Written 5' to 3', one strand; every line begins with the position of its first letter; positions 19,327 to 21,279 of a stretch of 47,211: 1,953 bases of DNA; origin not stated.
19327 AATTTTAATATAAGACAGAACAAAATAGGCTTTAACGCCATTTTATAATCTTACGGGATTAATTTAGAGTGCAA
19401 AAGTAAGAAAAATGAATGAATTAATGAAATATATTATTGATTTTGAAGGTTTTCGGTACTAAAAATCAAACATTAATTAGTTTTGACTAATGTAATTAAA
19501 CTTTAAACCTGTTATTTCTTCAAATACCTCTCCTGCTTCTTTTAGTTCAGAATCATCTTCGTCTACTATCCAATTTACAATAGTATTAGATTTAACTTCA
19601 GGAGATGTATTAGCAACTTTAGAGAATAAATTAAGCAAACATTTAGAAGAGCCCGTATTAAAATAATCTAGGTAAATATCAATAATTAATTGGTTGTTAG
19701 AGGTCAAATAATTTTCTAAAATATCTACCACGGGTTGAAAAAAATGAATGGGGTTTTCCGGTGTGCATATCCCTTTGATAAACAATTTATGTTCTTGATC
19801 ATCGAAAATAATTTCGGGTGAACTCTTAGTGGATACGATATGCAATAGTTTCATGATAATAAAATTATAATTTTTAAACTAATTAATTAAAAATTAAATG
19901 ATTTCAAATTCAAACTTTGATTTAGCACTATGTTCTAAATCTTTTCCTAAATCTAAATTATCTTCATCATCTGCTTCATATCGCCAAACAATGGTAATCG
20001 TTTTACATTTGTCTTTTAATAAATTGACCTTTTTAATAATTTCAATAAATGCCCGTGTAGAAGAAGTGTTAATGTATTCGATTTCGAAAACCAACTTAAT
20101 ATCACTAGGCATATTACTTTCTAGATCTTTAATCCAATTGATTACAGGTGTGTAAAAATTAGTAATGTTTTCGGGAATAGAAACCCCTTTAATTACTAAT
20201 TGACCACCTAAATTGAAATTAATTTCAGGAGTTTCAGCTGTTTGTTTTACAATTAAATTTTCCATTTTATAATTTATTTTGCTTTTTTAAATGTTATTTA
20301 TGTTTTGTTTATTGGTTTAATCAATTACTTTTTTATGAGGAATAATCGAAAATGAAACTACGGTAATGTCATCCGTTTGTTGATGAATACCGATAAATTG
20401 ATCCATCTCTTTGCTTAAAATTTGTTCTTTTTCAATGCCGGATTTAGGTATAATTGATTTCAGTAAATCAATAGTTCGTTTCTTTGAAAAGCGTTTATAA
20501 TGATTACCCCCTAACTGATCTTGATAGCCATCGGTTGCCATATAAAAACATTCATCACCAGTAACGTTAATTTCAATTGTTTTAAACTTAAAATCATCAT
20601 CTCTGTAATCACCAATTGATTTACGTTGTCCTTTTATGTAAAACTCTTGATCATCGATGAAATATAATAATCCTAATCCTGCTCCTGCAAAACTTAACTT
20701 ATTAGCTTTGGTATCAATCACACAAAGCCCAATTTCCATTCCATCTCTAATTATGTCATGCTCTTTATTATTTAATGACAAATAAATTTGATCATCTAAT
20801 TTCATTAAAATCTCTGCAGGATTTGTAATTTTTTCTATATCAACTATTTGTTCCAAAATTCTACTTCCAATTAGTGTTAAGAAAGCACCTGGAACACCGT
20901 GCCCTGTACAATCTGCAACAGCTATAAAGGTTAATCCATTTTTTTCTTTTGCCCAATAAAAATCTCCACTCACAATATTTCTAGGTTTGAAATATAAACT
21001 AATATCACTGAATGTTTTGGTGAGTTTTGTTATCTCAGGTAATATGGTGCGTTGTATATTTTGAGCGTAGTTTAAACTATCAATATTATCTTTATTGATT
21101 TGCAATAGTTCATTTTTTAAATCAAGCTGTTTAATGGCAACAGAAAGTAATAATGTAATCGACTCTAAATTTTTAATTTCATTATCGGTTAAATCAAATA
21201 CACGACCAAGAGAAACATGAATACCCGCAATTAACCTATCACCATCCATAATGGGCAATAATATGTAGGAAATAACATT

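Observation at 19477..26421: Orphan PP2C-receptor plus two DUF1987 (SiaC-like) genes: a partner-switch module with no kinase and no output gene nearby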

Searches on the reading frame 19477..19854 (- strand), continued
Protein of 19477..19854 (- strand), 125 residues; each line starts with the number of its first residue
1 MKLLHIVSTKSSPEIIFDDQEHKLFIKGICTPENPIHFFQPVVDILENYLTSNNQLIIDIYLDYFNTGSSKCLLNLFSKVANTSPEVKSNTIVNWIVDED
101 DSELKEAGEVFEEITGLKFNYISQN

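Call 44: find_encoding_contigs(protein=P0087, flank=10000, max_places=3)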
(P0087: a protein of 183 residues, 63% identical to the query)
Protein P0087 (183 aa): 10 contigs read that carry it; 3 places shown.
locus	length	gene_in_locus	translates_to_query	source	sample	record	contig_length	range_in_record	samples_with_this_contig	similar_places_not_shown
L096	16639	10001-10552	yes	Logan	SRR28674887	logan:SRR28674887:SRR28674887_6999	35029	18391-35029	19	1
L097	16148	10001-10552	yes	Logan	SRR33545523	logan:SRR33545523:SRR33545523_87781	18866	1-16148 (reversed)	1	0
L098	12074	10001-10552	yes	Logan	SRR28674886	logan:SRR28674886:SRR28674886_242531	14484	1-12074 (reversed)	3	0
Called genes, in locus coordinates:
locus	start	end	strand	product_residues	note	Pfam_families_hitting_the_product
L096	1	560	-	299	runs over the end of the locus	PF00892:EamA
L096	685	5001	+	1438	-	PF00989:PAS, PF13426:PAS_9, PF01590:GAF, PF08447:PAS_3, PF08448:PAS_4, PF13426:PAS_9, PF13185:GAF_2, PF07228:SpoIIE, +4 more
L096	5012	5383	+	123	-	PF09345:SiaC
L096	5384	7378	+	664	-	PF07715:Plug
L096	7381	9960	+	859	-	PF13374:TPR_10 (faint), PF00515:TPR_1 (faint), PF07719:TPR_2 (faint), PF13181:TPR_8 (faint), PF13424:TPR_12 (weak), PF07228:SpoIIE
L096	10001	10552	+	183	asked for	PF19788:DUF6272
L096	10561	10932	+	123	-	PF09345:SiaC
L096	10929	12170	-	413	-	PF13905:Thioredoxin_8, PF00691:OmpA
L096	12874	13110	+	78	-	-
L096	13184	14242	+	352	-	PF00561:Abhydrolase_1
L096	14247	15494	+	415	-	PF03447:NAD_binding_3, PF00742:Homoserine_dh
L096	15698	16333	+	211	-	PF00578:AhpC-TSA, PF08534:Redoxin, PF10417:1-cysPrx_C (weak)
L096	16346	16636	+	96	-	-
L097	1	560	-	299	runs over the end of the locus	PF00892:EamA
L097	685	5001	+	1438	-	PF00989:PAS, PF13426:PAS_9, PF08447:PAS_3 (weak), PF01590:GAF, PF08447:PAS_3, PF08448:PAS_4, PF13426:PAS_9, PF07228:SpoIIE, +4 more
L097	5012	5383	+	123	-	PF09345:SiaC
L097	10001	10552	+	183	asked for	PF19788:DUF6272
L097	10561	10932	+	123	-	PF09345:SiaC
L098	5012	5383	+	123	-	PF09345:SiaC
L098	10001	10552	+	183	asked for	PF19788:DUF6272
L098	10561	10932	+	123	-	PF09345:SiaC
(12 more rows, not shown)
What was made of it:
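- Tried and rejected: The look-up of P0087 gave another sister-lineage cassette (call 44).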

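Call 66: search_protein_families(library=pfam, proteins=[L029:3698-4246:+, L026:4773-5309:+, L026:375-4763:+, L039:3440-4213:+, L039:2776-3381:+, L023:4141-5541:+, L023:946-4035:+, L038:18651-20345:-, L029:10412-11419:-, L022:10373-11059:-], max_evalue=0.001)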
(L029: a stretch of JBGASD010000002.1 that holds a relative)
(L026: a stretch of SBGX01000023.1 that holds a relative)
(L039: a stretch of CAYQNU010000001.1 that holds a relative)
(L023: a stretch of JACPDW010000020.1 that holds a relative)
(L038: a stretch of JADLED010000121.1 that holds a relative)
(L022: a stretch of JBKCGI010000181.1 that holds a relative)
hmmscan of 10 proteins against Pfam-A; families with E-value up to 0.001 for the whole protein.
L029:3698-4246:+ (182 aa): 0 families

L026:4773-5309:+ (178 aa): 2 families
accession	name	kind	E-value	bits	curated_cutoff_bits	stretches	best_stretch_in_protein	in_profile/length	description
PF01035.26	DNA_binding_1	-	6.3e-33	112.9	27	1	87-166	1-80/81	6-O-methylguanine DNA methyltransferase, DNA binding domain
PF02870.21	Methyltransf_1N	-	0.00041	21.3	21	0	7-81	4-69/71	6-O-methylguanine DNA methyltransferase, ribonuclease-like domain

L026:375-4763:+ (1462 aa): 6 families
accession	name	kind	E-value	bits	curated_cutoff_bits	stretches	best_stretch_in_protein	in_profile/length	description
PF07733.18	DNA_pol3_alpha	-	7.4e-93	311.4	23.9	1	594-866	2-260/260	Bacterial DNA polymerase III alpha NTPase domain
PF17657.6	DNA_pol3_finger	-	2e-58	196.8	22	1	869-1031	1-165/166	Bacterial DNA polymerase III alpha subunit finger domain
PF02811.25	PHP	-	3.7e-44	151.4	26.4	1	268-457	1-164/164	PHP domain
PF14579.12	HHH_6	-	3.3e-29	101.4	25.6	1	1105-1195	1-89/90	Helix-hairpin-helix motif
PF00929.31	RNase_T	-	1.6e-11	45.4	24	1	10-189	1-163/164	Exonuclease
PF01336.31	tRNA_anti-codon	-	3.1e-05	24.3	27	1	1309-1378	11-75/75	OB-fold nucleic acid binding domain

L039:3440-4213:+ (257 aa): 2 families
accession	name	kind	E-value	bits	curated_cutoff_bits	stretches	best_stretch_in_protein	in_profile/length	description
PF00072.30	Response_reg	-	9.6e-19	68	30.2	1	7-118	2-110/111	Response regulator receiver domain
PF04397.21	LytTR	-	7.6e-13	48.9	22.6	1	163-253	4-95/98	LytTr DNA-binding domain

L039:2776-3381:+ (201 aa): 3 families
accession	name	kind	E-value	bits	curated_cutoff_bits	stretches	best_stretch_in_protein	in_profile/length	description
PF24986.1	PRC_RimM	-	4e-16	58.9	27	1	130-196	2-69/69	RimM PRC barrel domain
PF01782.24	RimM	-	1.4e-09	38.5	23.5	1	36-115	2-81/84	RimM N-terminal domain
PF05239.21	PRC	-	2.6e-09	37.4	21.2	1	125-197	2-78/78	PRC-barrel domain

L023:4141-5541:+ (466 aa): 15 families
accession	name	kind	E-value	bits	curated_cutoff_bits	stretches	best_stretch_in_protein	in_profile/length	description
PF07992.20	Pyr_redox_2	-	1.3e-78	264.9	26.1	1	4-327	1-291/291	Pyridine nucleotide-disulphide oxidoreductase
PF02852.28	Pyr_redox_dim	-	8e-37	126.2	25.3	1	346-455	1-110/110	Pyridine nucleotide-disulphide oxidoreductase, dimerisation domain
PF00070.33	Pyr_redox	-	3.5e-21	76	22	1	175-252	1-79/82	Pyridine nucleotide-disulphide oxidoreductase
PF13738.12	Pyr_redox_3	-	1.1e-14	54.9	30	1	7-311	1-305/305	Pyridine nucleotide-disulphide oxidoreductase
PF12831.13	FAD_oxidored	-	1.2e-12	48.3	27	1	5-45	1-41/416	FAD dependent oxidoreductase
PF01494.25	FAD_binding_3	-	4e-10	39.9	22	1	4-37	2-35/349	FAD binding domain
PF01134.28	GIDA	-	6.8e-10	39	22.1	1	5-150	1-157/391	Glucose inhibited division protein A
PF00890.30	FAD_binding_2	-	9.8e-10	38.6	20.4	1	5-41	1-37/414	FAD binding domain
PF13450.12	NAD_binding_8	-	1.8e-08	34.9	21.9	1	8-43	1-36/68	NAD(P)-binding Rossmann-like domain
PF03486.20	HI0933_like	-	6.7e-08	32.7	50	0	5-40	2-37/244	HI0933-like protein Rossmann domain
PF01266.30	DAO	-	7.3e-06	26.2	27.9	0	5-41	1-38/353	FAD dependent oxidoreductase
PF13434.12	Lys_Orn_oxgnase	-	8.9e-06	25.5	21.3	0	122-191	133-206/339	L-lysine 6-monooxygenase/L-ornithine 5-monooxygenase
PF01262.27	AlaDh_PNT_C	-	2.2e-05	24.5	23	0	173-228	28-83/214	Alanine dehydrogenase/PNT, C-terminal domain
PF02737.24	3HCDH_N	-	9.2e-05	22.9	22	0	177-245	3-68/180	3-hydroxyacyl-CoA dehydrogenase, NAD binding domain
PF01946.23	Thi4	-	0.0005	19.8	26.2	0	4-51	18-66/235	Thi4 family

L023:946-4035:+ (1029 aa): 2 families
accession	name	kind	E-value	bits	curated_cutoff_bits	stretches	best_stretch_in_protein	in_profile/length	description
PF18962.6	Por_Secre_tail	-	1e-12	48.6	27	1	951-1025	1-72/75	Secretion system C-terminal sorting domain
PF15902.12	Sortilin-Vps10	-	7.1e-07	28.8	33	0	100-216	23-138/446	Sortilin, neurotensin receptor 3,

L038:18651-20345:- (564 aa): 4 families
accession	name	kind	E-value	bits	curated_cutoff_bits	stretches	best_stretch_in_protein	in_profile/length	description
PF00884.28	Sulfatase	-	2.4e-35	122.7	25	1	57-369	1-300/301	Sulfatase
PF16347.10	SGSH_C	-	2.5e-09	37.9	29.3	1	326-455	9-136/154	N-sulphoglucosamine sulphohydrolase, C-terminal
PF01663.27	Phosphodiest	-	1.9e-06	28.2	23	1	73-310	8-220/342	Type I phosphodiesterase / nucleotide pyrophosphatase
PF18962.6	Por_Secre_tail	-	3.7e-05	24.4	27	1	499-561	2-73/75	Secretion system C-terminal sorting domain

L029:10412-11419:- (335 aa): 1 family
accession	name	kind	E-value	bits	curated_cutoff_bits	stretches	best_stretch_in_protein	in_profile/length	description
PF14257.11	DUF4349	-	5.4e-15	55.8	27.7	1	88-326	3-212/213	Domain of unknown function (DUF4349)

L022:10373-11059:- (228 aa): 2 families
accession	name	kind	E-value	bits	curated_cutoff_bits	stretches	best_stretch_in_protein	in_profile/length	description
PF00072.30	Response_reg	-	1.5e-25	89.9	30.2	1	4-113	1-110/111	Response regulator receiver domain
PF00486.34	Trans_reg_C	-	1.4e-20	73.5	26.2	1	153-226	4-77/77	Transcriptional regulatory protein, C terminal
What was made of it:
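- Tried and rejected: Upstream same-strand and downstream genes are unrelated housekeeping or miscellaneous genes (call 66).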

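Call 78: search_protein_representatives(alignment_id=A1)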
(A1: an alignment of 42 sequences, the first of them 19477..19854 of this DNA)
Query: 42 sequences, 125 profile positions. Proteins with E-value up to 0.001 (for the whole library): 5306; up to 1e-10: 3697; up to 1e-30: 35. The best 150 are listed.
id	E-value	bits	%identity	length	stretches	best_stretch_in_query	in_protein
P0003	2.2e-48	179.0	-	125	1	1-124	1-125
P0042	6.0e-45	167.9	-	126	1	1-123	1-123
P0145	5.9e-44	164.7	-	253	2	1-122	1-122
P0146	2.4e-43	162.7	-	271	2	1-121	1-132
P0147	1.9e-42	159.8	-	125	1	1-122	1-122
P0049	4.4e-42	158.6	-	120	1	3-123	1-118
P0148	6.2e-42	158.1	-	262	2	4-105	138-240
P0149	1.1e-41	157.3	-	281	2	2-123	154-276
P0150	6.7e-41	154.8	-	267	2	1-121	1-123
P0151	2.0e-40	153.3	-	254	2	2-121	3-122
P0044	8.0e-39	148.1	-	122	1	1-122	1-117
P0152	8.8e-39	147.9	-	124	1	3-124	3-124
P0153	1.0e-38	147.7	-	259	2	1-123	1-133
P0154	2.8e-37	143.1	-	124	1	1-123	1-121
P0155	8.8e-37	141.5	-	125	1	1-123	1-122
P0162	6.6e-34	132.2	-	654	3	3-122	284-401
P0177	3.7e-30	120.1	-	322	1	1-120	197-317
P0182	2.6e-29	117.4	-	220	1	3-122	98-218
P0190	3.5e-28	113.7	-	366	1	3-122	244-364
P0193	8.4e-28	112.5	-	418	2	3-123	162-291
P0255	1.2e-25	105.5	-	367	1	5-122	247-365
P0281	3.9e-25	103.9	-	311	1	3-123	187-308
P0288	4.9e-25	103.5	-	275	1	3-123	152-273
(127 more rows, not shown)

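Call 79: search_protein_families(library=pfam, proteins=[P0145, P0146, P0162, P0177, P0182, P0190, P0193, P0255, P0281, P0288], max_evalue=0.001)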
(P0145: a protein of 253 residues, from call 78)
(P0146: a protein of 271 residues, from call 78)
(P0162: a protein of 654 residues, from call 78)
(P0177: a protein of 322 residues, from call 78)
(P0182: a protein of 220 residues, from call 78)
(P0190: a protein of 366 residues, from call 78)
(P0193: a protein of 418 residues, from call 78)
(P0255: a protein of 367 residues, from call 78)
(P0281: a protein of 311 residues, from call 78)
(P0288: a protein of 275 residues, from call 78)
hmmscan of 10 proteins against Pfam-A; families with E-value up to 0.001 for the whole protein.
P0145 (253 aa): 1 family
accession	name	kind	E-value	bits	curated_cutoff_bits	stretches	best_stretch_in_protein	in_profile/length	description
PF09345.15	SiaC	-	3.7e-57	191.6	24.5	2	7-119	2-116/120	SiaC family regulatory phosphoprotein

P0146 (271 aa): 2 families
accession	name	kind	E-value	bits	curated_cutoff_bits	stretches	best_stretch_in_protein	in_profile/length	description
PF09345.15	SiaC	-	4.4e-63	210.8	24.5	2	6-133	1-119/120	SiaC family regulatory phosphoprotein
PF06891.17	P2_Phage_GpR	-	0.00014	22.4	25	0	125-228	19-112/133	P2 phage tail completion protein R (GpR)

P0162 (654 aa): 2 families
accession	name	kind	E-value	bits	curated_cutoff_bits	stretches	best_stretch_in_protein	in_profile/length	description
PF09345.15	SiaC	-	1.3e-63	212.4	24.5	3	287-400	1-118/120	SiaC family regulatory phosphoprotein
PF19788.4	DUF6272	-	3.7e-05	23.8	26.6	1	51-155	16-132/134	Family of unknown function (DUF6272)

P0177 (322 aa): 2 families
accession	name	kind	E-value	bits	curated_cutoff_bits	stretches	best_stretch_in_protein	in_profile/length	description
PF09345.15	SiaC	-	5.6e-43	145.9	24.5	1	202-318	1-118/120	SiaC family regulatory phosphoprotein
PF19788.4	DUF6272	-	2.2e-35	121.7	26.6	1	41-168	3-134/134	Family of unknown function (DUF6272)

P0182 (220 aa): 1 family
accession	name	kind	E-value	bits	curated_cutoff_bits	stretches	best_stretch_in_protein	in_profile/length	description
PF09345.15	SiaC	-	1.8e-35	121.7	24.5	1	101-219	1-120/120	SiaC family regulatory phosphoprotein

P0190 (366 aa): 1 family
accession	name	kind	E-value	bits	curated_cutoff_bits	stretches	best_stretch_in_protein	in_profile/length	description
PF09345.15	SiaC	-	1.1e-35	122.3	24.5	1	247-365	1-120/120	SiaC family regulatory phosphoprotein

P0193 (418 aa): 1 family
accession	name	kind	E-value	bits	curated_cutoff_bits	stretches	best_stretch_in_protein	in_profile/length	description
PF09345.15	SiaC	-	9.5e-52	174.2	24.5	2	167-290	3-119/120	SiaC family regulatory phosphoprotein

P0255 (367 aa): 1 family
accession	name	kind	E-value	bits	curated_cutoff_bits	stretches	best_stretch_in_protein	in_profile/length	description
PF09345.15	SiaC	-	4.5e-37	126.8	24.5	1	248-366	1-120/120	SiaC family regulatory phosphoprotein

P0281 (311 aa): 2 families
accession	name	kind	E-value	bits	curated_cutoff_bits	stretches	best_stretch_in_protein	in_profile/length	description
PF09345.15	SiaC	-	4.7e-32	110.6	24.5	1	190-307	1-119/120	SiaC family regulatory phosphoprotein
PF19788.4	DUF6272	-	6e-20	71.7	26.6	1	50-173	9-134/134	Family of unknown function (DUF6272)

P0288 (275 aa): 1 family
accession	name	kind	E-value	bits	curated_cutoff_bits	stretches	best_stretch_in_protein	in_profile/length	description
PF09345.15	SiaC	-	2.2e-35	121.4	24.5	1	155-272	1-119/120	SiaC family regulatory phosphoprotein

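Call 82: find_encoding_contigs(protein=P0145, flank=8000, max_places=2)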
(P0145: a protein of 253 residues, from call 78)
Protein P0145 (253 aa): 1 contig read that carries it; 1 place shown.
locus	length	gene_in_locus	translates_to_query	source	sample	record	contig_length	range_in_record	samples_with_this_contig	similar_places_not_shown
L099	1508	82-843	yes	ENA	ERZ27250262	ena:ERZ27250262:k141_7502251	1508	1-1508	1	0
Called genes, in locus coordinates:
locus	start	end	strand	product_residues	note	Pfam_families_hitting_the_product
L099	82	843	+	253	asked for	PF09345:SiaC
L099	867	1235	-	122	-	PF09345:SiaC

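Call 83: find_encoding_contigs(protein=P0190, flank=8000, max_places=2)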
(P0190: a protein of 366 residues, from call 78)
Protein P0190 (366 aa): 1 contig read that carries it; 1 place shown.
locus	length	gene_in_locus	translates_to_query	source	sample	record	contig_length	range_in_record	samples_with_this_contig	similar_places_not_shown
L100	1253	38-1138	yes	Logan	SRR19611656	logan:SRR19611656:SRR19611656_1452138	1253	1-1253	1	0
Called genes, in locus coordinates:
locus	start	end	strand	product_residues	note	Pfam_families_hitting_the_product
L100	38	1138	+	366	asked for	PF09345:SiaC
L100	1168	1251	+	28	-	?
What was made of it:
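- Tried and rejected: Context look-ups of P0145 and P0190 gave contigs too short to help (calls 82, 83).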

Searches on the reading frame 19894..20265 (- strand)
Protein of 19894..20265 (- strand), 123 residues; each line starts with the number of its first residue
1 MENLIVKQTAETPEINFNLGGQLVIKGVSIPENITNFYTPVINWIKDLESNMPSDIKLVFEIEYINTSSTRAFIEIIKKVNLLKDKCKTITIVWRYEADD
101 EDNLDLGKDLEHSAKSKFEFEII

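Call 3: search_protein_families(library=pfam, proteins=[window:19894-20265:-], max_evalue=0.01)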
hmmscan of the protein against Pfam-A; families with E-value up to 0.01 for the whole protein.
window:19894-20265:- (123 aa): 1 family
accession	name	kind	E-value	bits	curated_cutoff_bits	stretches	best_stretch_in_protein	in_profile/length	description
PF09345.15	SiaC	-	2.9e-29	101.6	24.5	1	7-120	2-117/120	SiaC family regulatory phosphoprotein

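Call 4: search_protein_families(library=ncbifam, proteins=[window:19894-20265:-], max_evalue=0.01)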
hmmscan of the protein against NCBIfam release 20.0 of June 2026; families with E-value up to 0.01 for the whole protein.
window:19894-20265:- (123 aa): 1 family
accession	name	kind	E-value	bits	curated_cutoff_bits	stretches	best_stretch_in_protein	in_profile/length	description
NF038265.1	phos_prot_SiaC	equivalog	8.2e-21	74.3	150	1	3-122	2-120/122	biofilm regulation phosphoprotein SiaC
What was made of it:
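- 19894..20265 (-): SiaC1, a 123-aa SiaC/DUF1987 family protein. It always lies directly after the receptor in relatives. The Thr67 codon is at 20065-20067. Pfam SiaC E 2.9e-29 (call 3); NCBIfam SiaC 74 bits, below the equivalog cut-off of 150 (call 4).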

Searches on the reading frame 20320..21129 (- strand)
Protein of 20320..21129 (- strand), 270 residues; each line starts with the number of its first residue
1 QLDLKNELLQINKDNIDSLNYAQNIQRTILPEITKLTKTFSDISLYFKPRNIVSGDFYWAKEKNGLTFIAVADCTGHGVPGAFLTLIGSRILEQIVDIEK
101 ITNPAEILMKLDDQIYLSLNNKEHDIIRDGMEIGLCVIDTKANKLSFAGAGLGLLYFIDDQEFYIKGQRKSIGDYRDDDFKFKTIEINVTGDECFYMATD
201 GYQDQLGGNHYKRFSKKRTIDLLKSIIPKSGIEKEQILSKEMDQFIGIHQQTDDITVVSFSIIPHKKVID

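Call 47: search_solved_structures(query=window:20320-21129:-, max_evalue=0.001, show_alignments=1)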
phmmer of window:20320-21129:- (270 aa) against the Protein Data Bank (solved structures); distinct sequences matched with E-value up to 0.001: 3.
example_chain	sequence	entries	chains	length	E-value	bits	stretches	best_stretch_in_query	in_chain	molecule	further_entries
6k4e_A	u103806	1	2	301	4.8e-41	144.2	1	7-261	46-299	Putative serine phosphatase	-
3es2_A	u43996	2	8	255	0.00036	23.3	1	19-211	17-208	Probable two-component response regulator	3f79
3eq2_A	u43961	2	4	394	0.00073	22.3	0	18-210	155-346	Probable two-component response regulator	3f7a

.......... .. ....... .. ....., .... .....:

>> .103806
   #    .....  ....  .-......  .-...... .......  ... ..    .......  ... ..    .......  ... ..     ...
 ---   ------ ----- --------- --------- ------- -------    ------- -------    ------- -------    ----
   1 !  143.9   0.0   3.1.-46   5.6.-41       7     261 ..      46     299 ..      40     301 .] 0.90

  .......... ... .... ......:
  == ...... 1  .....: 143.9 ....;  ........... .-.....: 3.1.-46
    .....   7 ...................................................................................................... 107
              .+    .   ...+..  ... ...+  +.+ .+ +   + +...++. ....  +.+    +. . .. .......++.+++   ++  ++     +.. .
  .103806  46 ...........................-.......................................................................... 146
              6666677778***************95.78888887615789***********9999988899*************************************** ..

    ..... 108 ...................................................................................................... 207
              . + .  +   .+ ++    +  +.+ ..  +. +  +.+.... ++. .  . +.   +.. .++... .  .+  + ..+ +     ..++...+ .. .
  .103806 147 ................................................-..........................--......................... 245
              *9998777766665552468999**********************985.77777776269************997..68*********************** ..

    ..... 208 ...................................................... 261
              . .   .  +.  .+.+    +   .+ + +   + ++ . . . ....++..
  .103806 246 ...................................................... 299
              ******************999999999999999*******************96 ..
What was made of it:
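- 20344..21117 (-): SiaA-type PP2C phosphatase domain (aa 1769-2026) with all metal-binding motifs: SGDFYW, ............, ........, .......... PDB 6K4E E 4.8e-41, with the motifs aligned (call 47).
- Checked: It also matches the SiaA-PP2C crystal structure 6K4E (E 4.8e-41, call 47).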
